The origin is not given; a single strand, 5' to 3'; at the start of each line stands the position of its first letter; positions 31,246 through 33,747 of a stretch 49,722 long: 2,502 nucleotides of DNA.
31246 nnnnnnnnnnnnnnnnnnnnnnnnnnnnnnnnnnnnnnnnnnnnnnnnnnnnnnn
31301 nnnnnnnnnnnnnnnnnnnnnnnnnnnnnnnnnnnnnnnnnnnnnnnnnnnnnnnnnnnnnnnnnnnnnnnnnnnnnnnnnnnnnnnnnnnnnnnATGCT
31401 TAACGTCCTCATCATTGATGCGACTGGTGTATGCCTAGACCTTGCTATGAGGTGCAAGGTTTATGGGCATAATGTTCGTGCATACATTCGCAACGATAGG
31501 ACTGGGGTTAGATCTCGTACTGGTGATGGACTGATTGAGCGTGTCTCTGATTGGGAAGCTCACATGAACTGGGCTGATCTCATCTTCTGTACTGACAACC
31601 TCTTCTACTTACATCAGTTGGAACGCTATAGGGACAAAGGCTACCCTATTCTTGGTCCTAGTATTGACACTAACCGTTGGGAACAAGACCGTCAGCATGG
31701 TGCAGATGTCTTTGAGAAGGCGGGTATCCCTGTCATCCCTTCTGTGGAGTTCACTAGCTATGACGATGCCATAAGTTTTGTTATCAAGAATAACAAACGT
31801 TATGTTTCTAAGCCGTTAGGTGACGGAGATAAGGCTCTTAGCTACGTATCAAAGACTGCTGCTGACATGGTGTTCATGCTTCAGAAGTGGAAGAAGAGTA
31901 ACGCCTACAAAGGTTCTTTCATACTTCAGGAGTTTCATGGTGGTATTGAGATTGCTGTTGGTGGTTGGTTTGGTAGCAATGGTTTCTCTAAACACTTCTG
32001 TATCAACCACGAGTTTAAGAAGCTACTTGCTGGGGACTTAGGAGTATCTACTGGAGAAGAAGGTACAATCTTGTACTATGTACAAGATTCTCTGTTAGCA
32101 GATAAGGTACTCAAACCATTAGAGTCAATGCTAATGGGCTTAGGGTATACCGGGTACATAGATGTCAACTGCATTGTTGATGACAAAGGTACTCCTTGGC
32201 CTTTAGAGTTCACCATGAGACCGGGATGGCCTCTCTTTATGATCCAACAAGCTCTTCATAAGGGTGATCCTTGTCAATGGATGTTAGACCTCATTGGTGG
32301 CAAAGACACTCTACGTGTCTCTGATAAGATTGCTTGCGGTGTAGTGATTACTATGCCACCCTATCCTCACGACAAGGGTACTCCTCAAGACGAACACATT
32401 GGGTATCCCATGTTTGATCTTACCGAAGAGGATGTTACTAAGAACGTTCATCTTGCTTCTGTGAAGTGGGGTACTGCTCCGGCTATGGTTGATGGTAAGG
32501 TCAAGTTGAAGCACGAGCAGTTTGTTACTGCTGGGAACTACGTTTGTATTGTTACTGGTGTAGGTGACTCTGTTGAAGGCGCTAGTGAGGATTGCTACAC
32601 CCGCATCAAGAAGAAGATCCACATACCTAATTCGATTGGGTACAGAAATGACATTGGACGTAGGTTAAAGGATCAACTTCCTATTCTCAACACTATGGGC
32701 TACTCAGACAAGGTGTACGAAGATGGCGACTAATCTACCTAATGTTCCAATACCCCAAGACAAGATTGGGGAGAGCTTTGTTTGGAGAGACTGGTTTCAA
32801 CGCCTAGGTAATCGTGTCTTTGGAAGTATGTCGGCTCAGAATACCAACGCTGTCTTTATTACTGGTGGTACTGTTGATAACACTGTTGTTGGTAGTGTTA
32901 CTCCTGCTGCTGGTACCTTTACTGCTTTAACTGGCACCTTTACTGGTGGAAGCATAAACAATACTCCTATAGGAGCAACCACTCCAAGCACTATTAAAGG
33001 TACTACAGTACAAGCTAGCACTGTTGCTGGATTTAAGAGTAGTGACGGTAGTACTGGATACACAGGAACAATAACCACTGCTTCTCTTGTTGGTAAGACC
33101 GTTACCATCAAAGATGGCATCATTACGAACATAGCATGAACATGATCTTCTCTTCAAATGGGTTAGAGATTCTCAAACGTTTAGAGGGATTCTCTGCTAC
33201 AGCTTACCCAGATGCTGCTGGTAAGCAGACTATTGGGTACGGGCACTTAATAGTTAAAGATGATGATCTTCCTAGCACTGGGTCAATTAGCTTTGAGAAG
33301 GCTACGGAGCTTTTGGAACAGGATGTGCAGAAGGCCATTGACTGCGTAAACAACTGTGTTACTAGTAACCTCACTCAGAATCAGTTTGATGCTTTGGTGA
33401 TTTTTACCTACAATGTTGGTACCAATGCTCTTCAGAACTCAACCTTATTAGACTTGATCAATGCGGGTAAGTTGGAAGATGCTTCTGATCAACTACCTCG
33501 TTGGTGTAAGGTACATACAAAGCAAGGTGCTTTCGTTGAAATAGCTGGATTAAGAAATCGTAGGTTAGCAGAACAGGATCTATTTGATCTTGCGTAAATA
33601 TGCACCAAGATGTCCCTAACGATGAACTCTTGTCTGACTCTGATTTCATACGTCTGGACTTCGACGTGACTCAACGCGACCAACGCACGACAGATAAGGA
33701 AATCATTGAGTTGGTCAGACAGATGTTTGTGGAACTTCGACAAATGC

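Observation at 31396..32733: PurD-like ATP-grasp enzyme placed between the giant ejection protein and the lysis genes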

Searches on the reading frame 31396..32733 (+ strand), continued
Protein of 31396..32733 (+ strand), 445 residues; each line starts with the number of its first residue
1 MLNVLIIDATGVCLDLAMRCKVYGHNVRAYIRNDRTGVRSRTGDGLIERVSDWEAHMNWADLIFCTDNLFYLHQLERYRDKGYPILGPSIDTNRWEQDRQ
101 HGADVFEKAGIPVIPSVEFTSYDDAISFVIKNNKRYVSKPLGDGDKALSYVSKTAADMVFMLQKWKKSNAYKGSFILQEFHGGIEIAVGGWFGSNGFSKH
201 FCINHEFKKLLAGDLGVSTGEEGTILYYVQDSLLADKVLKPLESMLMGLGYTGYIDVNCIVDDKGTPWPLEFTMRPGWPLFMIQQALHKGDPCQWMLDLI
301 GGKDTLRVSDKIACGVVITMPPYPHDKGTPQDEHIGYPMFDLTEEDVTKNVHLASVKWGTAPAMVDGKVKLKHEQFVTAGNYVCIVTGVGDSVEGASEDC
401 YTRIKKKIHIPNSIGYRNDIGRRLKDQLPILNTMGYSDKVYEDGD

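Call 60: get_annotated_region(hit=H1, flank=12000)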
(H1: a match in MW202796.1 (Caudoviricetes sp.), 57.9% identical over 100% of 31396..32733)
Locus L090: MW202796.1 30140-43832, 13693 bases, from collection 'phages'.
description: Myoviridae sp. isolate ct2os315, complete genome.
organism: Caudoviricetes sp. (NCBI taxid 2832643)
taxonomy: Viruses; Duplodnaviria; Heunggongvirae; Uroviricota; Caudoviricetes
host: -; source: Manatee Spring; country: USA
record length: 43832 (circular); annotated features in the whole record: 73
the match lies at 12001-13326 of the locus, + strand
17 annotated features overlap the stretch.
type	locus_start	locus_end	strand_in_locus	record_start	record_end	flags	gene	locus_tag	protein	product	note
CDS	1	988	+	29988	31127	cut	-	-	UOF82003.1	tail fiber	-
CDS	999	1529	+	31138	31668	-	-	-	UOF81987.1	c1q globular head like domain containing protein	-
CDS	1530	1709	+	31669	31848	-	-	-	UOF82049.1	xkdw protein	-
CDS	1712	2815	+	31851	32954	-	-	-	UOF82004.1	tail fiber protein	-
CDS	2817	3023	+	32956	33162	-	-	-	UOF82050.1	hypothetical protein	-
CDS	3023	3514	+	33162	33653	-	-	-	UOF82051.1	putative tail fiber protein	-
CDS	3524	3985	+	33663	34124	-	-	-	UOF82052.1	hypothetical protein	-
CDS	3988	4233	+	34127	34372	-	-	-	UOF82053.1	ubiquitin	-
CDS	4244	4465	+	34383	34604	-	-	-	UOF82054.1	hypothetical protein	-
CDS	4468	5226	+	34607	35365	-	-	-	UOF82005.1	tail adaptor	-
CDS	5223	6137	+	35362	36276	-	-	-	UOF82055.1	hypothetical protein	-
CDS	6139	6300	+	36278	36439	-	-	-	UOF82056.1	hypothetical protein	-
CDS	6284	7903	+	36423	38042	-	-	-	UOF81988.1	stabilization protein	-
CDS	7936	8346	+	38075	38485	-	-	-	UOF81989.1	N-acetyltransferase gcN5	-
CDS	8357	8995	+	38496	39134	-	-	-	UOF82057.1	hypothetical protein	-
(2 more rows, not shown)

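Call 65: find_encoding_contigs(protein=P0253, flank=8000, max_places=2)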
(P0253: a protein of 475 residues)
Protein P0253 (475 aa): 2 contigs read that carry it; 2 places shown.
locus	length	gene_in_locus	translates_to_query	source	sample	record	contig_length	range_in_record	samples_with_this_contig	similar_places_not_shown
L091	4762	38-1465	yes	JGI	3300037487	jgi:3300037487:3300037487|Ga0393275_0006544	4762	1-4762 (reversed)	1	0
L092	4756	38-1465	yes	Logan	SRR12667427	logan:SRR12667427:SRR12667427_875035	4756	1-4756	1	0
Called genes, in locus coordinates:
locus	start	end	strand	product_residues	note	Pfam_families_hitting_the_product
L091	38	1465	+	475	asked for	PF01071:GARS_A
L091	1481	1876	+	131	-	-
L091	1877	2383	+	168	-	PF04233:Phage_Mu_F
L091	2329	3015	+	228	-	-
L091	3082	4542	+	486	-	PF10123:Mu-like_Pro_N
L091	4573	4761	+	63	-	?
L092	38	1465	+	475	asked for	PF01071:GARS_A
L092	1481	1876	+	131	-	-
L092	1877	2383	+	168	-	PF04233:Phage_Mu_F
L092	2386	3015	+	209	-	-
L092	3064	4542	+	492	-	PF10123:Mu-like_Pro_N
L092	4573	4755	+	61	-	?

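Call 66: find_encoding_contigs(protein=P0211, flank=8000, max_places=2)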
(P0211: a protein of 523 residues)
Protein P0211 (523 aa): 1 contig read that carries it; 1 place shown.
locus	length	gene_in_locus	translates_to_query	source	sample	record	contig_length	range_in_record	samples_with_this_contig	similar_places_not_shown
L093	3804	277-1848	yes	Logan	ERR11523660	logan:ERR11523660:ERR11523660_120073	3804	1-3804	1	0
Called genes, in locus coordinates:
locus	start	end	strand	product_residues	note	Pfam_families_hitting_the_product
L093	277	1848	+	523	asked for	PF01071:GARS_A, PF02843:GARS_C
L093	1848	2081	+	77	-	-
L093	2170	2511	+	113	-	-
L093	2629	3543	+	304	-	-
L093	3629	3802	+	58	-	?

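Call 67: find_encoding_contigs(protein=P0269, flank=8000, max_places=2)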
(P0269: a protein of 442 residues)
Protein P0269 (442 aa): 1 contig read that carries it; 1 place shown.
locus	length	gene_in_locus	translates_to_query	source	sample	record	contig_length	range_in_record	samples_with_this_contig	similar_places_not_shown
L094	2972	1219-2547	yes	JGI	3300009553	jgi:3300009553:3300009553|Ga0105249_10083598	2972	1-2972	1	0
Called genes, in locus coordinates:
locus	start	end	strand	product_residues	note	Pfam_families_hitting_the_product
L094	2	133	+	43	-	?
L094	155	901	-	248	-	PF14518:Haem_oxygenas_2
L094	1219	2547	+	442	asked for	PF01071:GARS_A, PF02843:GARS_C (weak)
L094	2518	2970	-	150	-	?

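Call 89: search_protein_families(library=padloc, proteins=[window:31396-32730:+, P0222, P0253], max_evalue=0.01)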
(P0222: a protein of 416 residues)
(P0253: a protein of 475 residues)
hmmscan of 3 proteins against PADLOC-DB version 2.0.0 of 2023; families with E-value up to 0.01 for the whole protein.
window:31396-32730:+ (445 aa): 0 families

P0222 (416 aa): 0 families

P0253 (475 aa): 0 families

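Call 91: fold_search(model_id=the predicted structure, library=viral)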
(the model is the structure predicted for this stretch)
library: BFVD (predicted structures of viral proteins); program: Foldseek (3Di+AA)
matches with E <= 10: 737; with E <= 0.001: 39
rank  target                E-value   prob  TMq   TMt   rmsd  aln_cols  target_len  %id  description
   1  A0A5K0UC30            1.0e-11  1.00  0.35  0.25   9.9       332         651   11  Uncharacterized protein [Yasminevirus sp. GU-2018]
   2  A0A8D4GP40            2.3e-10  1.00  0.46  0.56   8.8       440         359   10  (no name in the UniProt tables at hand)
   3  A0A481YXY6            7.9e-09  1.00  0.36  0.36  10.8       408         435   12  D-ala D-ala ligase [Marseillevirus LCMAC202]
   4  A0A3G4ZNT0            1.0e-08  1.00  0.37  0.30   6.2       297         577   11  ATP-grasp domain-containing protein [Terrestrivirus sp.]
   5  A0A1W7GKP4            4.6e-08  1.00  0.33  0.43   8.9       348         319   12  ATP-grasp domain-containing protein [Tenacibaculum phage pT24]
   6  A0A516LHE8            3.7e-07  1.00  0.34  0.50   7.5       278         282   12  (no name in the UniProt tables at hand)
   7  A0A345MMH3            5.6e-07  1.00  0.34  0.49   7.2       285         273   11  (no name in the UniProt tables at hand)
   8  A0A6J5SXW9            7.2e-07  1.00  0.39  0.59   6.8       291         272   14  CarB Carbamoylphosphate synthase large subunit (Split gene in MJ) [uncultured Caudovirales phage]
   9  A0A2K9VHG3            7.7e-07  1.00  0.37  0.56   7.0       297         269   13  ATP-grasp domain-containing protein [Pseudomonas phage Bjorn]
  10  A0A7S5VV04            9.2e-07  1.00  0.31  0.21  12.8       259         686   16  (no name in the UniProt tables at hand)
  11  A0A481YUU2            9.8e-07  1.00  0.31  0.41   7.8       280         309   12  Tubulin--tyrosine ligase [Marseillevirus LCMAC102]
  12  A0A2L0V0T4            1.9e-06  1.00  0.34  0.52   8.2       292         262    7  ATP-grasp domain-containing protein [Agrobacterium phage Atu_ph07]
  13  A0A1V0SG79            2.4e-06  1.00  0.33  0.40  10.2       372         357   10  Tubulin-tyrosine ligase family protein [Hokovirus HKV1]
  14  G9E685                4.2e-06  1.00  0.29  0.39   6.1       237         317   14  Uncharacterized protein [Micromonas pusilla virus SP1]
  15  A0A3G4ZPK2            5.4e-06  1.00  0.36  0.55   6.3       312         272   10  ATP-grasp domain-containing protein [Terrestrivirus sp.]
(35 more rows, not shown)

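Call 96: find_related_loci(query=P0253, collection=viral_contigs, flank=8000)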
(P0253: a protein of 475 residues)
Query P0253 (475 aa) in viral_contigs; peptide patterns used: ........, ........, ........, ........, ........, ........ (x = any residue, [..] = any of these).
3 stretches matched a pattern; 3 encode a relative of the query (tblastn E <= 1e-3); 3 distinct loci.
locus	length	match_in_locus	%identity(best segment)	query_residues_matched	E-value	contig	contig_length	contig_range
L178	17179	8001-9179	31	5-419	1e-55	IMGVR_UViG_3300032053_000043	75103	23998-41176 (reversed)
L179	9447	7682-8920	31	3-430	1e-51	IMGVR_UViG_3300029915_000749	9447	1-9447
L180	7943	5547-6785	31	3-430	1e-51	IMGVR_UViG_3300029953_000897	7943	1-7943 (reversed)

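Call 97: find_related_loci(query=P0222, collection=viral_contigs, flank=8000)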
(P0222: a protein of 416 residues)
Query P0222 (416 aa) in viral_contigs; peptide patterns used: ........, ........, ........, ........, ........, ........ (x = any residue, [..] = any of these).
1 stretches matched a pattern, but none encodes a relative of the query by tblastn (E <= 1e-3).

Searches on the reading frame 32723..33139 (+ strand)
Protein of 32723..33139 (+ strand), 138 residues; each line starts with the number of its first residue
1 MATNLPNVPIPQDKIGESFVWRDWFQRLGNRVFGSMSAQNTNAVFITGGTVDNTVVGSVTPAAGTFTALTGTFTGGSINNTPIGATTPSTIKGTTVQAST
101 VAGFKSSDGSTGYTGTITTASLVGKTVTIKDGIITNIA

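Call 11: search_protein_families(library=phrogs, proteins=[window:32723-33139:+], max_evalue=0.001)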
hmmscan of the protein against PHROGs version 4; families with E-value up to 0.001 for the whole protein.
window:32723-33139:+ (138 aa): 0 families

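Call 12: search_protein_families(library=pfam, proteins=[window:32723-33139:+], max_evalue=0.01)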
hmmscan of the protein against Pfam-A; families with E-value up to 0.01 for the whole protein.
window:32723-33139:+ (138 aa): 0 families

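Call 102: search_protein_families(library=phrogs, proteins=[window:32723-33136:+], max_evalue=0.01)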
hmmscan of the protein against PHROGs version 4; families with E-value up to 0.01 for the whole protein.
window:32723-33136:+ (138 aa): 0 families

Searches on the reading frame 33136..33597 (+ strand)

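Call 11: search_protein_families(library=phrogs, proteins=[window:33136-33597:+], max_evalue=0.001)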
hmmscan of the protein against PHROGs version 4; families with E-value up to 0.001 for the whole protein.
window:33136-33597:+ (153 aa): 9 families
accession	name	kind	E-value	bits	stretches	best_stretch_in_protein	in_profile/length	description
phrog_7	-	lysis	8.7e-47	160.7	1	2-150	551-695/873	endolysin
phrog_33083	-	lysis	2.9e-18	66.8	1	7-151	5-141/456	endolysin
phrog_7910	-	lysis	6.5e-17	62.9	1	58-148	4-89/96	endolysin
phrog_10457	-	lysis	4.1e-15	56.8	1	61-150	9-93/95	endolysin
phrog_28234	-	lysis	5e-08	33.4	1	31-150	99-219/372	endolysin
phrog_13211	-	tail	1.5e-05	24.3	1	23-74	764-813/887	baseplate hub subunit and tail lysozyme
phrog_3617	-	unknown function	3.5e-05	24.2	1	4-151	254-404/405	-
phrog_15410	-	unknown function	7.6e-05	22.9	1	23-100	187-270/311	-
phrog_4290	-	lysis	0.00017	21.2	1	22-102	765-860/969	lysozyme domain-containing protein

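Call 12: search_protein_families(library=pfam, proteins=[window:33136-33597:+], max_evalue=0.01)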
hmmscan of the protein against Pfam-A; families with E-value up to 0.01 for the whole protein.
window:33136-33597:+ (153 aa): 1 family
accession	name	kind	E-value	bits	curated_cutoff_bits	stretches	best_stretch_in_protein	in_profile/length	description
PF00959.24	Phage_lysozyme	-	1.7e-38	132.2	22.3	1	14-146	1-125/125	Phage lysozyme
